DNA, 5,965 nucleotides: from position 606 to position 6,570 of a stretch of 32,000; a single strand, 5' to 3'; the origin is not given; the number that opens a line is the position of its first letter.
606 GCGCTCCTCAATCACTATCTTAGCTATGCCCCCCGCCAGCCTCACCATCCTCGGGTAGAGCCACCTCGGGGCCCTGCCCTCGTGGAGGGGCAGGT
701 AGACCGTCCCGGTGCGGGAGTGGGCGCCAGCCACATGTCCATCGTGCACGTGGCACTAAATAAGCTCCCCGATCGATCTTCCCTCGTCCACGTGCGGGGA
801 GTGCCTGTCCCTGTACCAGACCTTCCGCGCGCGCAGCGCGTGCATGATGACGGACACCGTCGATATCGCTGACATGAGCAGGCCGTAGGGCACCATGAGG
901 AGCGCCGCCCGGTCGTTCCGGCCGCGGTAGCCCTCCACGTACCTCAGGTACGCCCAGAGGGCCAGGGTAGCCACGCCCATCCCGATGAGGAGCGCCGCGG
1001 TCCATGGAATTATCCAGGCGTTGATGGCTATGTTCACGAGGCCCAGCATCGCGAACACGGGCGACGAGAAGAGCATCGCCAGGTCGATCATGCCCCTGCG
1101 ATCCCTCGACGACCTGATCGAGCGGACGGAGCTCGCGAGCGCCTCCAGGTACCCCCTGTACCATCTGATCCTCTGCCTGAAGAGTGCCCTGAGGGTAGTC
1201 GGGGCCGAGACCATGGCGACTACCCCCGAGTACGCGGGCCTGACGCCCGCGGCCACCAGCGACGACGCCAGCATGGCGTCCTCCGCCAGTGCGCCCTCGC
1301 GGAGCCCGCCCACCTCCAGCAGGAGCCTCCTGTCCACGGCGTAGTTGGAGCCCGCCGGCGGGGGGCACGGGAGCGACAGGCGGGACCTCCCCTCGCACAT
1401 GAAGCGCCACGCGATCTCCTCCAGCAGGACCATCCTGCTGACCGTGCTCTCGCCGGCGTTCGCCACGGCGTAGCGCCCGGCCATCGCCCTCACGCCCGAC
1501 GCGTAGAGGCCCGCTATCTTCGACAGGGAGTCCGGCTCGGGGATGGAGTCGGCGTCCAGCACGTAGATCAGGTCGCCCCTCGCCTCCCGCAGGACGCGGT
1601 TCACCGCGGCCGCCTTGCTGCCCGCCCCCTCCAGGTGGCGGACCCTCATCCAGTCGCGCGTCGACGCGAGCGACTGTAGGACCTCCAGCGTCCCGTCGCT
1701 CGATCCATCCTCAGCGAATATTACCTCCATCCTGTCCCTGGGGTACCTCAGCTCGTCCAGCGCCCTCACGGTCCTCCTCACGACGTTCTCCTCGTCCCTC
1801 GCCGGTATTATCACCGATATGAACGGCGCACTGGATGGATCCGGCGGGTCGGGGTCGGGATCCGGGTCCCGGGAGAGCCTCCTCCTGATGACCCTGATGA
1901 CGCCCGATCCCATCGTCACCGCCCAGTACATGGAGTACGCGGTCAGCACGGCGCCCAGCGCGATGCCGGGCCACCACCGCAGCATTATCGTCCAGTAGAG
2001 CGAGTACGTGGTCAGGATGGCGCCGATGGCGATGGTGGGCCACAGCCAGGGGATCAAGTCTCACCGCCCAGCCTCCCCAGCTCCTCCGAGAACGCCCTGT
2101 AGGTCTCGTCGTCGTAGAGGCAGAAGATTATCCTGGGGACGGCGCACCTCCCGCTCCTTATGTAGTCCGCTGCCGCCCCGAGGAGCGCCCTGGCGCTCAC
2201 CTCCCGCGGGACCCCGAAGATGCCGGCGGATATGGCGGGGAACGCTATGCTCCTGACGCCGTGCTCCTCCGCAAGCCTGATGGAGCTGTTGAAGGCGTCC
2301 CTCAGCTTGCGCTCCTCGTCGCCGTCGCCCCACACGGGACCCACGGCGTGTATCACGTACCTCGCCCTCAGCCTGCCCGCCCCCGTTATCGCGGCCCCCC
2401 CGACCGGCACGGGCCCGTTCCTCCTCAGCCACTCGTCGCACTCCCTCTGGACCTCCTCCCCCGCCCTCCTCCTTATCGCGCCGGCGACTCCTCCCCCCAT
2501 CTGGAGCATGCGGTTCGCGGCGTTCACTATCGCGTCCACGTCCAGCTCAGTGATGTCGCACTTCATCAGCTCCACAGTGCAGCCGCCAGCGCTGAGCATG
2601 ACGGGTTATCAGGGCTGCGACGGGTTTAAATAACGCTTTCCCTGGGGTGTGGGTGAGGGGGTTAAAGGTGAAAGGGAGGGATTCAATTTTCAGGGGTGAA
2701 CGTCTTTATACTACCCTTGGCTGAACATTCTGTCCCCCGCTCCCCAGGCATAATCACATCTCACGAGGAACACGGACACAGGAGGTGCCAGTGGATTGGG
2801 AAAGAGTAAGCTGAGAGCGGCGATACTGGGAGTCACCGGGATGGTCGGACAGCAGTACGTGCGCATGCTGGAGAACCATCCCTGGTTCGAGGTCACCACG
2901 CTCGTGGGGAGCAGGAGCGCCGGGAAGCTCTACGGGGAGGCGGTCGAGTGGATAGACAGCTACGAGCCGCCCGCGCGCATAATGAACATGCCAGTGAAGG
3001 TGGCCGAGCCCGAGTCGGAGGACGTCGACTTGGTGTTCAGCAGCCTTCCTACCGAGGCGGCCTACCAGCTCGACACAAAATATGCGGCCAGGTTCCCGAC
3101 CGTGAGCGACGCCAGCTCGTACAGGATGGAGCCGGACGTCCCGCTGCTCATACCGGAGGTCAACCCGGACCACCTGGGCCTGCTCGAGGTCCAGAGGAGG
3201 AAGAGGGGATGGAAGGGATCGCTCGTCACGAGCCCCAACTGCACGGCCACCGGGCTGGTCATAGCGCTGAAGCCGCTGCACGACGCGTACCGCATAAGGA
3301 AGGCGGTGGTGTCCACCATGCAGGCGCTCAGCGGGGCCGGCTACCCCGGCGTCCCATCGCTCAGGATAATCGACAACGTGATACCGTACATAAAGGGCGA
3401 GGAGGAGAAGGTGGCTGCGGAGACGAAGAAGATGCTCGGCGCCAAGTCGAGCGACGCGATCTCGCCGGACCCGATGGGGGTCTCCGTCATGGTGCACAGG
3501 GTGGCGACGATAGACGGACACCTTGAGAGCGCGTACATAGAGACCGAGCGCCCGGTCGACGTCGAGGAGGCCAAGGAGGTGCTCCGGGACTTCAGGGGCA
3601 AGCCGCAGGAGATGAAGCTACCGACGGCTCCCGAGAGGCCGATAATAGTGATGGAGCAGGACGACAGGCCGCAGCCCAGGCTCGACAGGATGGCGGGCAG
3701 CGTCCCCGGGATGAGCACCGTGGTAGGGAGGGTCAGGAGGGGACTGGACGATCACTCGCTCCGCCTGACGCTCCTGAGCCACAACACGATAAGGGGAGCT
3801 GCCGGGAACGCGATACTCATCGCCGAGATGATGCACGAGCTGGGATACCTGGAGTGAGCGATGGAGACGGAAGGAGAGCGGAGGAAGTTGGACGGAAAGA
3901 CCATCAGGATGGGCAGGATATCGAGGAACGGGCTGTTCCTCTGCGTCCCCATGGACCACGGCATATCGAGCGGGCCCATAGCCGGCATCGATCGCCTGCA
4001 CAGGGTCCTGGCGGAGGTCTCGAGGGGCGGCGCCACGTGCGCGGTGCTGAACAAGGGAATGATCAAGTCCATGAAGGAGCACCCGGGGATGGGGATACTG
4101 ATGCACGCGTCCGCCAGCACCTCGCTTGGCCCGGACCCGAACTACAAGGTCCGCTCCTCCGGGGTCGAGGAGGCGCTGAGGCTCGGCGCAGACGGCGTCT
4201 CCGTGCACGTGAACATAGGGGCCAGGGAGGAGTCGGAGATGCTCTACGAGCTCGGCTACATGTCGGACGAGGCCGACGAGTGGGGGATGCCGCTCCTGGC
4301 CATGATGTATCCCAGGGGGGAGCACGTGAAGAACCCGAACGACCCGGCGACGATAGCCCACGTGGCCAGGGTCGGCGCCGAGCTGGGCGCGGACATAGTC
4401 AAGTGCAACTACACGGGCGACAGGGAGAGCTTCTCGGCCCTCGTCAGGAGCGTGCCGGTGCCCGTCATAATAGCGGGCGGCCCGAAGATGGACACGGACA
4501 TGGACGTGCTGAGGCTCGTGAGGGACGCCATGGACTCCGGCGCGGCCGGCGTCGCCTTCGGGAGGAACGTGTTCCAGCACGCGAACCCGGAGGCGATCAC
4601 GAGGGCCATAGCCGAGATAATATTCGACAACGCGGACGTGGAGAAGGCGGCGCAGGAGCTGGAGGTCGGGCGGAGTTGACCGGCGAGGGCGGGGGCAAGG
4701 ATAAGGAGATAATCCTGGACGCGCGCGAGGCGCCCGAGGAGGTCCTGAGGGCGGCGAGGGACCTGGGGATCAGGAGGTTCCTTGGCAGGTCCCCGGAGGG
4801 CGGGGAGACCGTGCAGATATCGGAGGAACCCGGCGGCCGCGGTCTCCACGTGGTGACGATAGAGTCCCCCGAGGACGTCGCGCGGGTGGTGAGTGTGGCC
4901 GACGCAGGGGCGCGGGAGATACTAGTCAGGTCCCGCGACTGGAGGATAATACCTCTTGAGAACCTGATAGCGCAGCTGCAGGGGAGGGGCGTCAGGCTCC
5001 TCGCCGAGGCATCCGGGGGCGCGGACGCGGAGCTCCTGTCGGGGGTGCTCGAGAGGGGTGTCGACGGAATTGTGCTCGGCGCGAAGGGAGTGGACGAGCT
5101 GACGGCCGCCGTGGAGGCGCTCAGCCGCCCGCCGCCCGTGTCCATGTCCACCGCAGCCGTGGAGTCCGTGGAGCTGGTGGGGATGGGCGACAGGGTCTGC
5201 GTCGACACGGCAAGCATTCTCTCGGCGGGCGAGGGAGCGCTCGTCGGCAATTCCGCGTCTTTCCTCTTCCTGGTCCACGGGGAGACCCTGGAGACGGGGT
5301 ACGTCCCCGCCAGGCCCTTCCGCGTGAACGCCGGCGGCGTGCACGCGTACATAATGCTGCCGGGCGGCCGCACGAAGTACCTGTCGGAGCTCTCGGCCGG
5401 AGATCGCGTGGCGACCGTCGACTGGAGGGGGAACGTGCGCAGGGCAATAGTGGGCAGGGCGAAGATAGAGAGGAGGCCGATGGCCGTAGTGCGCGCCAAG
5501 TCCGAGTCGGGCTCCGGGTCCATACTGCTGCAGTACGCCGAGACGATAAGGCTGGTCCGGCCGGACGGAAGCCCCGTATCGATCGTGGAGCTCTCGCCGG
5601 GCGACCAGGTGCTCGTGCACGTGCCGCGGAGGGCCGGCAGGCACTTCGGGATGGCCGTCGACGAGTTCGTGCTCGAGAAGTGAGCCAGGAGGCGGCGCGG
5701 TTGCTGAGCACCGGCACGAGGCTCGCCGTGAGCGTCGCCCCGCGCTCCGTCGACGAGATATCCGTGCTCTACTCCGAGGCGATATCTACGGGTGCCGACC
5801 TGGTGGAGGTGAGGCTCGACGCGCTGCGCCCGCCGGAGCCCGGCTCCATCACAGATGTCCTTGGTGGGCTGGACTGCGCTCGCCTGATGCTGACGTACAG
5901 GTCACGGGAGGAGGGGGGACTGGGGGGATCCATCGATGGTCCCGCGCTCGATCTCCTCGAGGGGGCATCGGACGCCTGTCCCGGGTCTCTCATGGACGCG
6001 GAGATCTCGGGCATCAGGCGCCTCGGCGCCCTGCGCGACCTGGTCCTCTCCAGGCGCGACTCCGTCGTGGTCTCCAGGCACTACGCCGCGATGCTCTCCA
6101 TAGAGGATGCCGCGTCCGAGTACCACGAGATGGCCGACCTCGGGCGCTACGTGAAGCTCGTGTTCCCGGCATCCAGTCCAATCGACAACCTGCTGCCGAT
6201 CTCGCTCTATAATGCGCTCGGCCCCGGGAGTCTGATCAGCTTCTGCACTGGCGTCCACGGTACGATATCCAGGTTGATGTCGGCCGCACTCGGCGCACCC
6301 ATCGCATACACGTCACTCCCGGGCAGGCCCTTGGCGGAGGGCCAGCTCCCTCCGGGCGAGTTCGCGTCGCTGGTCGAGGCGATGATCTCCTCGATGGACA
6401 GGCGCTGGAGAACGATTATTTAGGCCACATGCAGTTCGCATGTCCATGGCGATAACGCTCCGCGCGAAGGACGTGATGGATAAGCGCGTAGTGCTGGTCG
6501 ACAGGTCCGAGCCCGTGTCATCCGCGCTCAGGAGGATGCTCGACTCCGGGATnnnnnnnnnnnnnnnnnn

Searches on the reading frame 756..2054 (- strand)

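Call 72: search_protein_families(library=pfam, proteins=[window:756-2054:-], max_evalue=0.001)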
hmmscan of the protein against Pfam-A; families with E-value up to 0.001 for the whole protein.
window:756-2054:- (432 aa): 6 families
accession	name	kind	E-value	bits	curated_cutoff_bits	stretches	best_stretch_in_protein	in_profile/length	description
PF13641.12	Glyco_tranf_2_3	-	5.3e-27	95.7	27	1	79-301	3-230/230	Glycosyltransferase like family 2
PF00535.33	Glycos_transf_2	-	9.7e-24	84.6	23.3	1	80-203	1-123/168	Glycosyl transferase family 2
PF13632.12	Glyco_trans_2_3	-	3.1e-21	76.6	27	1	163-365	2-197/198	Glycosyl transferase family group 2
PF10111.15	Glyco_tranf_2_2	-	7.8e-12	45.7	27.3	1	80-184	1-106/276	Glycosyltransferase like family 2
PF13506.12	Glyco_transf_21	-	5.2e-10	39.5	21.7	1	140-300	11-174/174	Glycosyl transferase family 21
PF13704.12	Glyco_tranf_2_4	-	4.7e-05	24.3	27.5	1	86-169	1-81/98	Glycosyl transferase family 2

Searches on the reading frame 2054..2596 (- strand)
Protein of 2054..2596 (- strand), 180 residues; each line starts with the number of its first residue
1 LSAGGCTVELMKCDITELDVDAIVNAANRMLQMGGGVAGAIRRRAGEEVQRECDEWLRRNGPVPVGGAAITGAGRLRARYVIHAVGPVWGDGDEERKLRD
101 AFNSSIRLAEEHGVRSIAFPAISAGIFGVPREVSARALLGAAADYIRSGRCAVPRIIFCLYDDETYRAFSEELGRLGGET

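Call 72: search_protein_families(library=pfam, proteins=[window:2054-2596:-], max_evalue=0.001)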
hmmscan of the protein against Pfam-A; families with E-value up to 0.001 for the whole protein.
window:2054-2596:- (180 aa): 1 family
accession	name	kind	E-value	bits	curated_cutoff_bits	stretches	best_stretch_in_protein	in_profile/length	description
PF01661.27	Macro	-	9.6e-42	142.1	22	1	24-137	1-117/118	Macro domain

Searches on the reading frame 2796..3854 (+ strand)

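Call 72: search_protein_families(library=pfam, proteins=[window:2796-3854:+], max_evalue=0.001)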
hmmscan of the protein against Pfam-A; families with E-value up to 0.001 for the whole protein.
window:2796-3854:+ (353 aa): 3 families
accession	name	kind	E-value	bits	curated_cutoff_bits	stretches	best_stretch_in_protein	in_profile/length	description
PF02774.23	Semialdhyde_dhC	-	9.7e-33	114.3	26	1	158-332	1-183/184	Semialdehyde dehydrogenase, dimerisation domain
PF01118.30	Semialdhyde_dh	-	4.5e-26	92.1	26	1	7-127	1-118/121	Semialdehyde dehydrogenase, NAD binding domain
PF22698.1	Semialdhyde_dhC_1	-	0.00079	19.7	27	0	149-266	1-117/165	Semialdehyde dehydrogenase, dimerisation domain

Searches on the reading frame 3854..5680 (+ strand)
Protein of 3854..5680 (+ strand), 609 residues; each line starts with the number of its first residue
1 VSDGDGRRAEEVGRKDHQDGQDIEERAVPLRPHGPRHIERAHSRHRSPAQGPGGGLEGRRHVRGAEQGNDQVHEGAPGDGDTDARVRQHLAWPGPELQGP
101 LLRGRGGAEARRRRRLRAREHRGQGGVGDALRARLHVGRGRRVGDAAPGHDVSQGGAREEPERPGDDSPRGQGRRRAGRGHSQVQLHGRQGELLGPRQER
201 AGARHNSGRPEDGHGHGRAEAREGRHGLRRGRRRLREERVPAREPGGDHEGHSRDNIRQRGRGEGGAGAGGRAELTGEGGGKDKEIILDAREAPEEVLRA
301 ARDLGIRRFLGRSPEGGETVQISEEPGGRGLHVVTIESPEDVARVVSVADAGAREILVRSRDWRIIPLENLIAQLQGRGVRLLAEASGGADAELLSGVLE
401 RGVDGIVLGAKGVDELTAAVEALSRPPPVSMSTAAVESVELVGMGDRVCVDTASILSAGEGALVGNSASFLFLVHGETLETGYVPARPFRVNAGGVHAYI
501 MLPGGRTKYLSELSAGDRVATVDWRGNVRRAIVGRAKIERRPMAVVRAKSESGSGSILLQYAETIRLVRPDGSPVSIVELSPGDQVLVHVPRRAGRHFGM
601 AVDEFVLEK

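Call 72: search_protein_families(library=pfam, proteins=[window:3854-5680:+], max_evalue=0.001)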
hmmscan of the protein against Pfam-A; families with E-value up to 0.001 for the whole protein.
window:3854-5680:+ (609 aa): 1 family
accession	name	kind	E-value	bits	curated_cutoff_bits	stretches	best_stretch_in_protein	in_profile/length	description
PF01959.21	DHQS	-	1.2e-102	343.9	22.2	1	329-609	64-344/344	3-dehydroquinate synthase II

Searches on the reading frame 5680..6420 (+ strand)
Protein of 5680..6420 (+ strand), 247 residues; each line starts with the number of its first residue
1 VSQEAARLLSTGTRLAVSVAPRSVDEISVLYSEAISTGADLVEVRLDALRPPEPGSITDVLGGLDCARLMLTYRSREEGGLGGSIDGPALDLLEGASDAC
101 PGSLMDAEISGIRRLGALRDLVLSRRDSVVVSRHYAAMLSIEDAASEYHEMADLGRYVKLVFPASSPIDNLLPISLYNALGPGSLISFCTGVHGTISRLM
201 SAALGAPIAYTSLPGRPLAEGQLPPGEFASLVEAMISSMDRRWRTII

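Call 72: search_protein_families(library=pfam, proteins=[window:5680-6420:+], max_evalue=0.001)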
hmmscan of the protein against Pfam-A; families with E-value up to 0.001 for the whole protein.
window:5680-6420:+ (247 aa): 1 family
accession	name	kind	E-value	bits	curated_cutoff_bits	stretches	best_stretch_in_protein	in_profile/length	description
PF01487.21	DHquinase_I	-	5.7e-20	72.8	22.2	1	17-227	2-225/230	Type I 3-dehydroquinase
